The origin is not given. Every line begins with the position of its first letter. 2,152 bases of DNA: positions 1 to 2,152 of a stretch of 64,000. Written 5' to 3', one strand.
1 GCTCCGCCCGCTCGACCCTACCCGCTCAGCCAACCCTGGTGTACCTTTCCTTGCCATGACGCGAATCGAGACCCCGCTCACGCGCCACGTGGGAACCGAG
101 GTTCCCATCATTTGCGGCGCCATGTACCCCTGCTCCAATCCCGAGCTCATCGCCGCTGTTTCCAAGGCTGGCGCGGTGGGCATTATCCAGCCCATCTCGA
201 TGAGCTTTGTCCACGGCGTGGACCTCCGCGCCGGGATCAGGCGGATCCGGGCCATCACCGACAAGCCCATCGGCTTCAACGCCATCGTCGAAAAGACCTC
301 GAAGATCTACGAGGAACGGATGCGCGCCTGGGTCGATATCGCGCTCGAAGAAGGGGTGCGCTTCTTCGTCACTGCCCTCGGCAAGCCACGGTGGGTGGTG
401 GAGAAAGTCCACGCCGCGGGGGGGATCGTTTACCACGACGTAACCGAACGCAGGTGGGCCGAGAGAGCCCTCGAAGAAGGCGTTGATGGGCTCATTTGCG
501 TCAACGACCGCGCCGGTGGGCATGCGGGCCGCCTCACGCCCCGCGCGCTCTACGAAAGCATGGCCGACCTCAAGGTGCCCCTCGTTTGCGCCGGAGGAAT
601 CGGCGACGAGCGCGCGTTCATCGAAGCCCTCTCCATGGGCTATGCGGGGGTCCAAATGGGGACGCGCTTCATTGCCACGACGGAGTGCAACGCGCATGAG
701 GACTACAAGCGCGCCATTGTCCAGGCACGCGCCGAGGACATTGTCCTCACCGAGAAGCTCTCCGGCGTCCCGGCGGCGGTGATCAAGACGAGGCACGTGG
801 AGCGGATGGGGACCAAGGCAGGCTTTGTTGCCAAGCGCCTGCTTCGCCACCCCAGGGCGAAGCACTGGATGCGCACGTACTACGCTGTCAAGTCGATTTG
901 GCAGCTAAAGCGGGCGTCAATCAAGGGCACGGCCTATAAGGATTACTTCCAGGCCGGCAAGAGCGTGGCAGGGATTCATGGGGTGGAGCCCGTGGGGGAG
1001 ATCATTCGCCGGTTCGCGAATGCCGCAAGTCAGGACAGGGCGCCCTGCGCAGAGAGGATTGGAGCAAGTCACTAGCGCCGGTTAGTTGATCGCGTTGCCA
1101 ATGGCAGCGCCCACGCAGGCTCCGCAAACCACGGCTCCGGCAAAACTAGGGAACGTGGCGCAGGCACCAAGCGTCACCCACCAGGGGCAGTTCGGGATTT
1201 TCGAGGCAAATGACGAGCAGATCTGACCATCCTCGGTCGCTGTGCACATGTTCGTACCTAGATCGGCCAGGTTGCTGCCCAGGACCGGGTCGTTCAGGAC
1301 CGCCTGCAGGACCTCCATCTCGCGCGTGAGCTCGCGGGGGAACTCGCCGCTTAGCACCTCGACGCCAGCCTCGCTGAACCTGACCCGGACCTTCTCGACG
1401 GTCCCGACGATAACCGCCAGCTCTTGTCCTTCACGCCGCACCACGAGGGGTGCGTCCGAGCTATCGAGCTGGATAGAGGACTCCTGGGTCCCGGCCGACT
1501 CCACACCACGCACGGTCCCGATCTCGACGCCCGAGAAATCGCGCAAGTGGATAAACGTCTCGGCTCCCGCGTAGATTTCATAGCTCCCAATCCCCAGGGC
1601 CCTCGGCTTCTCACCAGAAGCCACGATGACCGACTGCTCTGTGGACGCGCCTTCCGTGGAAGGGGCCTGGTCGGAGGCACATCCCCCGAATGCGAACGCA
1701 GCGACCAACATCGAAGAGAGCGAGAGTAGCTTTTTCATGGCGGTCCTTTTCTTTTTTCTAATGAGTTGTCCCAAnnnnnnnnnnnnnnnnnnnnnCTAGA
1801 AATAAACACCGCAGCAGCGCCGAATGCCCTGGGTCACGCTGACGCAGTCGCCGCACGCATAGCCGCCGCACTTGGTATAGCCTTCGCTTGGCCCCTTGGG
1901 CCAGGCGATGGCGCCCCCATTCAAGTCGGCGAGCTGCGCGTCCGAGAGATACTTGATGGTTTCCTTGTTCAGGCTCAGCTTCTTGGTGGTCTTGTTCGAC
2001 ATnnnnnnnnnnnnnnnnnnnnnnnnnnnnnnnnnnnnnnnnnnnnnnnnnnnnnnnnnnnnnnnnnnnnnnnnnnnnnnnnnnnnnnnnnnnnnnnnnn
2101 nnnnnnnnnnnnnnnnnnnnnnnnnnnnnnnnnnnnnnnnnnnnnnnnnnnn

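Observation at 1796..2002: Double-glycine-leader, Cys-rich peptide gene with no C39-peptidase ABC exporter in the window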

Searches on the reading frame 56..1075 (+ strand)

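Call 3: search_protein_families(library=pfam, proteins=[window:56-1075:+], max_evalue=0.1)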
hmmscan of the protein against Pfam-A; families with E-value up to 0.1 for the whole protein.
window:56-1075:+ (339 aa): 4 families
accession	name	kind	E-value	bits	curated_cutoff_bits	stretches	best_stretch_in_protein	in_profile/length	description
PF03060.21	NMO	-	1.3e-41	143.5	28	1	7-317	3-325/331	Nitronate monooxygenase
PF00478.31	IMPDH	-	1.3e-06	28.1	25.6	1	3-212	22-246/345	IMP dehydrogenase / GMP reductase domain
PF05690.20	ThiG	-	0.00056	19.8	23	1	134-205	136-207/247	Thiazole biosynthesis protein ThiG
PF00977.27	His_biosynth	-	0.00094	19.1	23.6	1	107-205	127-222/228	Histidine biosynthesis protein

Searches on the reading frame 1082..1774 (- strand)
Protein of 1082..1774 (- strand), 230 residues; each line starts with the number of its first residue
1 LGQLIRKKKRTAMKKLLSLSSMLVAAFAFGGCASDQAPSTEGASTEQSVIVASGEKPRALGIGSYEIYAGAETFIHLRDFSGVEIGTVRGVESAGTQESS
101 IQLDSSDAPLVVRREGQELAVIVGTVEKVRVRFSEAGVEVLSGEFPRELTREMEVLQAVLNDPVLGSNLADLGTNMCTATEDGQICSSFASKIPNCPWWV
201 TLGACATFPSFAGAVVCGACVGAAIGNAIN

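Call 3: search_protein_families(library=pfam, proteins=[window:1082-1774:-], max_evalue=0.1)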
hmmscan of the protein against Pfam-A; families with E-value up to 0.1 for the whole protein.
window:1082-1774:- (230 aa): 0 families

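Call 4: search_protein_families(library=ncbifam, proteins=[window:1082-1774:-], max_evalue=0.1)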
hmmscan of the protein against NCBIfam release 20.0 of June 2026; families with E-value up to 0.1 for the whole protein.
window:1082-1774:- (230 aa): 1 family
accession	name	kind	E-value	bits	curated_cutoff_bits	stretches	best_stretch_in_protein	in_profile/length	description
NF050142.1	PG1828_fam_lipo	equivalog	0.032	15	50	1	13-50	1-40/59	PG1828 family lipoprotein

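Call 20: find_homologous_proteins(query=window:1082-1738:-, max_evalue=0.01)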
Query window:1082-1738:- (218 aa): 3 proteins with E <= 0.01 among 608 candidates.
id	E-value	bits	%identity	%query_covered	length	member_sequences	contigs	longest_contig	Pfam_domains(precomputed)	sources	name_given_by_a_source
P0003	7.8e-136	468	100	100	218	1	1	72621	-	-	-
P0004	5.0e-98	345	75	100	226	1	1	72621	-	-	-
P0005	8.2e-92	325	69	100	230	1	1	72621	-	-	-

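Call 25: find_related_loci(query=A1, collection=genome_contigs, flank=6000)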
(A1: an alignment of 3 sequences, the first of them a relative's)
Query A1 (218 aa) in genome_contigs; peptide patterns used: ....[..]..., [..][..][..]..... (x = any residue, [..] = any of these).
12 stretches matched a pattern, but none encodes a relative of the query by tblastn (E <= 1e-3).

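Call 27: search_protein_families(library=pfam, proteins=[P0003], max_evalue=10)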
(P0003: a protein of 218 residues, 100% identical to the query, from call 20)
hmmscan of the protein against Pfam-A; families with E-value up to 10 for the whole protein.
P0003 (218 aa): 1 family
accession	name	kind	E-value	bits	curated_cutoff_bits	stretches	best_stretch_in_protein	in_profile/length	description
PF06234.18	TmoB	-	0.17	12.6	25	0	89-108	39-58/78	Toluene-4-monooxygenase system protein B (TmoB)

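Call 32: search_protein_representatives(alignment_id=A1)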
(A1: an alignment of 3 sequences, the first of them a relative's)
Query: 3 sequences, 226 profile positions. Proteins with E-value up to 0.001 (for the whole library): 6; up to 1e-10: 1; up to 1e-30: 1. The best 6 are listed.
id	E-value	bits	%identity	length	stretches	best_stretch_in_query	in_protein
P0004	1.6e-138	475.9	-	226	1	1-226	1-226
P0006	1.2e-09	54.4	-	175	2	185-216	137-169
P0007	4.8e-07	45.9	-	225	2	185-213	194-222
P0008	1.7e-05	40.8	-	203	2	6-151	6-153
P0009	2.6e-05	40.2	-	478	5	95-141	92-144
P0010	2.6e-05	40.2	-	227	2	185-216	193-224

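Call 34: find_encoding_contigs(protein=P0007, flank=4000, max_places=4)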
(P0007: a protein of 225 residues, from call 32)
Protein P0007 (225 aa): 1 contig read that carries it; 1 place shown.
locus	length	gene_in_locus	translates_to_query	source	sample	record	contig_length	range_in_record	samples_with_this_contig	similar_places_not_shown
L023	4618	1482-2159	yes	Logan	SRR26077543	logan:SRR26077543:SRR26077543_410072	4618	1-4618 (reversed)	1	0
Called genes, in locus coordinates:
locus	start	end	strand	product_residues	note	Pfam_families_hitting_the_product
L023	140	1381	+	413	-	PF00089:Trypsin, PF13365:Trypsin_2 (weak)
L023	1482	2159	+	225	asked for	-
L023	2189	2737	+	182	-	-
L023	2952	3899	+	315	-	PF00126:HTH_1, PF03466:LysR_substrate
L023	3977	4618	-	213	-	?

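Call 35: find_encoding_contigs(protein=P0008, flank=4000, max_places=4)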
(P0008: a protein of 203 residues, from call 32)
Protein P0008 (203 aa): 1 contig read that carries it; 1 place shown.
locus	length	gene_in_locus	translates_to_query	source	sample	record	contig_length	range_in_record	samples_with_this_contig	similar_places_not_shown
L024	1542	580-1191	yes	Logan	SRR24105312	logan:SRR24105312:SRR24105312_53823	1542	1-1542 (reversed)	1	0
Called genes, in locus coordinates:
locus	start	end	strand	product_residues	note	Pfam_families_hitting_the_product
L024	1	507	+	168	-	?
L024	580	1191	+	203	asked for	-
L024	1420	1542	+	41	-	?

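Call 38: predict_structure(alignment_id=A1)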
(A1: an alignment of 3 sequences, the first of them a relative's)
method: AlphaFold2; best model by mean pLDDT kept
length: 218 residues; sequences in the alignment: 3
mean_pLDDT: 39.8   pTM: 0.34
mean pLDDT of the five models: 39.8, 36.8, 34.2, 33.4, 30.6
residues with pLDDT >= 90: 0; 70-90: 0; 50-70: 47; < 50: 171
segments of 3 or more residues with pLDDT < 50: 1-61, 79-86, 119-128, 132-218
pLDDT, mean of each block of 10 residues (from residue 1): 32 25 24 28 30 41 53 55 48 52 55 57 45 42 46 37 31 29 35 35 42 34
secondary structure, 60 per line:
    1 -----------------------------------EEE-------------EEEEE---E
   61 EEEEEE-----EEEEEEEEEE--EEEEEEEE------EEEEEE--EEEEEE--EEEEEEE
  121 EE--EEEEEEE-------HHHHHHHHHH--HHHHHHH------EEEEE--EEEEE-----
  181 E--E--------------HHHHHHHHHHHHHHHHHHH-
elements in order: E36-38 E52-56 E60-66 E72-81 E84-91 E98-103 E106-111 E114-122 E125-131 H139-148 H151-157 E164-168 E171-175 H199-217

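Call 59: find_encoding_contigs(protein=P0010, flank=4000, max_places=3)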
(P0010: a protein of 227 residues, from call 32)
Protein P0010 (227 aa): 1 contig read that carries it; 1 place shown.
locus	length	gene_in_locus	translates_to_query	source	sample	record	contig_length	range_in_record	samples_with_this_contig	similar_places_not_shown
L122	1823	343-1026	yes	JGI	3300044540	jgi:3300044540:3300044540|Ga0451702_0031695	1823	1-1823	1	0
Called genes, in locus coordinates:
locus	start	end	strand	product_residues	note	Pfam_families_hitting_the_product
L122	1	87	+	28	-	?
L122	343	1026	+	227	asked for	-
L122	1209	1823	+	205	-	?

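Call 60: find_encoding_contigs(protein=P0006, flank=4000, max_places=3)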
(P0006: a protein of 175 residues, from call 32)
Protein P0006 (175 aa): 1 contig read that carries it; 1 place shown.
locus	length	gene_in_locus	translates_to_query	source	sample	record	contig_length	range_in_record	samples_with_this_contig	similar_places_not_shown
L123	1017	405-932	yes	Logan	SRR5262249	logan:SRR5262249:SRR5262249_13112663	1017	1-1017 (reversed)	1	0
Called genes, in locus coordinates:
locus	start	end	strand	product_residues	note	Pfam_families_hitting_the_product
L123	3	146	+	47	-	?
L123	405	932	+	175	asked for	-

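Call 74: search_solved_structures(query=A2, max_evalue=10)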
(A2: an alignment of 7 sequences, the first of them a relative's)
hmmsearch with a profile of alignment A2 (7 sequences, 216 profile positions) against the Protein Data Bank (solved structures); distinct sequences matched with E-value up to 10: 6.
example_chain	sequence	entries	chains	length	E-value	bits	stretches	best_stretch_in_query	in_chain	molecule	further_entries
8fre_A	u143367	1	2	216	0.1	15.4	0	112-152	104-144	RBL4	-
4hd5_A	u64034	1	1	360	0.48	13.2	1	8-71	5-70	Polysaccharide deacetylase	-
3n5b_A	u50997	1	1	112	0.72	12.7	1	70-121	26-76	Nitrogen regulatory protein P-II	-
8wm7_E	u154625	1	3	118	0.79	12.5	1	70-121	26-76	Nitrogen regulatory protein P-II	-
1qy7_A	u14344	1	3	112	0.8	12.5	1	70-119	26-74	Nitrogen regulatory protein P-II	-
1m1g_A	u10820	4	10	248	2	11.2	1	36-80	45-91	Transcription antitermination protein nusG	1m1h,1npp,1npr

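Call 76: predict_structure(alignment_id=A2)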
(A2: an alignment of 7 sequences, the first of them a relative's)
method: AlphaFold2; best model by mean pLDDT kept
length: 218 residues; sequences in the alignment: 7
mean_pLDDT: 68.3   pTM: 0.63
mean pLDDT of the five models: 68.3, 65.4, 64.3, 59.5, 59.1
residues with pLDDT >= 90: 36; 70-90: 80; 50-70: 46; < 50: 56
segments of 3 or more residues with pLDDT < 50: 1-33, 179-185, 196-201, 210-218
pLDDT, mean of each block of 10 residues (from residue 1): 39 36 34 68 90 82 92 90 85 90 86 88 75 77 81 74 60 58 49 49 52 40
secondary structure, 60 per line:
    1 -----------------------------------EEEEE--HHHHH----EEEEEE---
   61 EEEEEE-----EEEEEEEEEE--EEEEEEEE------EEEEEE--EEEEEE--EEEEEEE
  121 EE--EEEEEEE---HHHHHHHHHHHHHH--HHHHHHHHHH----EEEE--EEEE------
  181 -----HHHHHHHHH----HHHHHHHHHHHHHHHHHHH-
elements in order: E36-40 H43-47 E52-57 E61-66 E72-81 E84-91 E98-103 E106-111 E114-122 E125-131 H135-148 H151-160 E165-168 E171-174 H186-194 H199-217

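Call 79: fold_search(model_id=the predicted structure, library=pdb)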
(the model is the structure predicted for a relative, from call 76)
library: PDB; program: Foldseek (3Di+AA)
matches with E <= 10: 807; with E <= 0.001: 0
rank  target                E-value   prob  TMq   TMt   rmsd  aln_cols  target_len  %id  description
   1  6le0_C                7.0e-02  0.21  0.17  0.18  16.8       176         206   15  A nonspecific heme-binding cyclase catalyzes [4 + 2] cycloaddition during neoabyssomicin biosynthesis (released 2020-11-25)
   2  9uuv_B                8.2e-02  0.28  0.17  0.23  14.3       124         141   18  beta barrel protein-LucK (released 2026-03-18)
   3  4uj6                  1.2e-01  0.25  0.14  0.06  11.2        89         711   18  Structure of surface layer protein SbsC, domains 1-6 (released 2016-04-27)
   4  3q4k_A                1.2e-01  0.10  0.13  0.10  12.3       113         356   17  Structure of a small peptide ligand bound to E.coli DNA sliding clamp (released 2011-12-28)
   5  3q4j_C                1.3e-01  0.11  0.13  0.10  12.2       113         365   17  Structure of a small peptide ligand bound to E.coli DNA sliding clamp (released 2011-12-28)
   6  9qp8_A                1.4e-01  0.18  0.15  0.22  13.4       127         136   15  Diels Alderase Cyc15b (released 2026-04-08)
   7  4uic                  1.5e-01  0.16  0.14  0.06  11.9       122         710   16  Crystal structure of the S-layer protein rSbsC(31-844) (released 2016-04-13)
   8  9uuv_A                1.8e-01  0.14  0.15  0.21  17.1       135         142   20  beta barrel protein-LucK (released 2026-03-18)
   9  3q4j_E                1.9e-01  0.09  0.13  0.10  12.2       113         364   17  Structure of a small peptide ligand bound to E.coli DNA sliding clamp (released 2011-12-28)
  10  6ymn_AAA              2.0e-01  0.14  0.16  0.16  15.9       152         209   14  Crystal structure of the Diels Alderase AbmU from Streptomyces koyangensis (released 2021-04-21)
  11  3c5n_B                2.1e-01  0.72  0.20  0.19   5.2        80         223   16  Structure of human TULP1 in complex with IP3 (released 2008-04-01)
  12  4o4x_A                2.1e-01  0.47  0.19  0.09  10.3        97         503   16  Crystal structure of the vaccine antigen Transferrin Binding Protein B (TbpB) double mutant Tyr-167-Ala and Trp-176-Al (released 2015-01-14)
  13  7pxo_D                2.2e-01  0.18  0.16  0.24  14.2       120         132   13  Structure of the Diels Alderase enzyme AbyU, from Micromonospora maris, co-crystallised with a non transformable subst (released 2022-11-16)
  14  5btu_A                2.2e-01  0.08  0.10  0.13  15.2       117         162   18  The structure of Diels-Alderase PyrI4 in the biosynthetic pathway of pyrroindomycins (released 2016-02-24)
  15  3u1w_C                2.7e-01  0.33  0.24  0.22  16.9       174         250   10  Crystal structure of a Calcium binding protein (BDI_1975) from Parabacteroides distasonis ATCC 8503 at 2.00 A resoluti (released 2012-01-25)
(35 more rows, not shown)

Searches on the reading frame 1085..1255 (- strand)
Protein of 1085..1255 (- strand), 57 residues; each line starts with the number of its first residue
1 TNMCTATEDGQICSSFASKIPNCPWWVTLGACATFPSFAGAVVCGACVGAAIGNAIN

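Call 27: search_protein_families(library=pfam, proteins=[window:1085-1255:-], max_evalue=10)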
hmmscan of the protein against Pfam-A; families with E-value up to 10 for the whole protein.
seq(57 aa): 2 families
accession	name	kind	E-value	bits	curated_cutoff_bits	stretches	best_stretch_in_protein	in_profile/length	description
PF13488.11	Gly-zipper_Omp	-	0.06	13.7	25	1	29-56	13-38/46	Glycine zipper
PF14471.11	DUF4428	-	0.49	10.7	27.8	1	6-27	16-35/51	Domain of unknown function (DUF4428)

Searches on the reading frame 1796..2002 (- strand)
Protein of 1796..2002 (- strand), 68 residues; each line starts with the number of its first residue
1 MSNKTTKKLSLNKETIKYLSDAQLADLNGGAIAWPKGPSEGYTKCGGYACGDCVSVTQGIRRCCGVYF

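Call 3: search_protein_families(library=pfam, proteins=[window:1796-2002:-], max_evalue=0.1)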
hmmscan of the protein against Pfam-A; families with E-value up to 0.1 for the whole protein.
window:1796-2002:- (68 aa): 0 families

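Call 4: search_protein_families(library=ncbifam, proteins=[window:1796-2002:-], max_evalue=0.1)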
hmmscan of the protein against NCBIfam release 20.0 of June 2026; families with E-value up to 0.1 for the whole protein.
window:1796-2002:- (68 aa): 2 families
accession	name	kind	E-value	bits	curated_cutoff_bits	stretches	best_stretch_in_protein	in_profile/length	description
NF038153.1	lant_leader_L1a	domain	7.1e-09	35.7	22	1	4-30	6-32/32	class I lanthipeptide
TIGR04149.1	GG_sam_targ_CFB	domain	3e-06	27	25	1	4-50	2-38/43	TIGR04149 family rSAM-modified RiPP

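Call 19: find_homologous_proteins(query=window:1796-2002:-, max_evalue=0.01)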
Query window:1796-2002:- (68 aa): 2 proteins with E <= 0.01 among 5 candidates.
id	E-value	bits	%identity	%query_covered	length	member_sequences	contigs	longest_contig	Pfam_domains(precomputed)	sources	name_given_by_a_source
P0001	1.3e-40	153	100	100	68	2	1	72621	PF28317.1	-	-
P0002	3.2e-29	117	85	94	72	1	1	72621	PF28317.1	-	-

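Call 27: search_protein_families(library=pfam, proteins=[window:1799-2002:-], max_evalue=10)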
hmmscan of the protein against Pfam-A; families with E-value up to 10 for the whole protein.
seq(68 aa): 0 families

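Call 73: search_solved_structures(query=window:1799-2002:-, max_evalue=10, show_alignments=2)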
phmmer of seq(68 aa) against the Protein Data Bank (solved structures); distinct sequences matched with E-value up to 10: 2.
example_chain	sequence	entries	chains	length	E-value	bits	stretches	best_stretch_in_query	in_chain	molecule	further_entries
5m5j_A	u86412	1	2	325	0.98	12.6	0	14-38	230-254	Thioredoxin reductase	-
5gne_A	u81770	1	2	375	1.4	12.2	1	37-57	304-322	Leucine aminopeptidase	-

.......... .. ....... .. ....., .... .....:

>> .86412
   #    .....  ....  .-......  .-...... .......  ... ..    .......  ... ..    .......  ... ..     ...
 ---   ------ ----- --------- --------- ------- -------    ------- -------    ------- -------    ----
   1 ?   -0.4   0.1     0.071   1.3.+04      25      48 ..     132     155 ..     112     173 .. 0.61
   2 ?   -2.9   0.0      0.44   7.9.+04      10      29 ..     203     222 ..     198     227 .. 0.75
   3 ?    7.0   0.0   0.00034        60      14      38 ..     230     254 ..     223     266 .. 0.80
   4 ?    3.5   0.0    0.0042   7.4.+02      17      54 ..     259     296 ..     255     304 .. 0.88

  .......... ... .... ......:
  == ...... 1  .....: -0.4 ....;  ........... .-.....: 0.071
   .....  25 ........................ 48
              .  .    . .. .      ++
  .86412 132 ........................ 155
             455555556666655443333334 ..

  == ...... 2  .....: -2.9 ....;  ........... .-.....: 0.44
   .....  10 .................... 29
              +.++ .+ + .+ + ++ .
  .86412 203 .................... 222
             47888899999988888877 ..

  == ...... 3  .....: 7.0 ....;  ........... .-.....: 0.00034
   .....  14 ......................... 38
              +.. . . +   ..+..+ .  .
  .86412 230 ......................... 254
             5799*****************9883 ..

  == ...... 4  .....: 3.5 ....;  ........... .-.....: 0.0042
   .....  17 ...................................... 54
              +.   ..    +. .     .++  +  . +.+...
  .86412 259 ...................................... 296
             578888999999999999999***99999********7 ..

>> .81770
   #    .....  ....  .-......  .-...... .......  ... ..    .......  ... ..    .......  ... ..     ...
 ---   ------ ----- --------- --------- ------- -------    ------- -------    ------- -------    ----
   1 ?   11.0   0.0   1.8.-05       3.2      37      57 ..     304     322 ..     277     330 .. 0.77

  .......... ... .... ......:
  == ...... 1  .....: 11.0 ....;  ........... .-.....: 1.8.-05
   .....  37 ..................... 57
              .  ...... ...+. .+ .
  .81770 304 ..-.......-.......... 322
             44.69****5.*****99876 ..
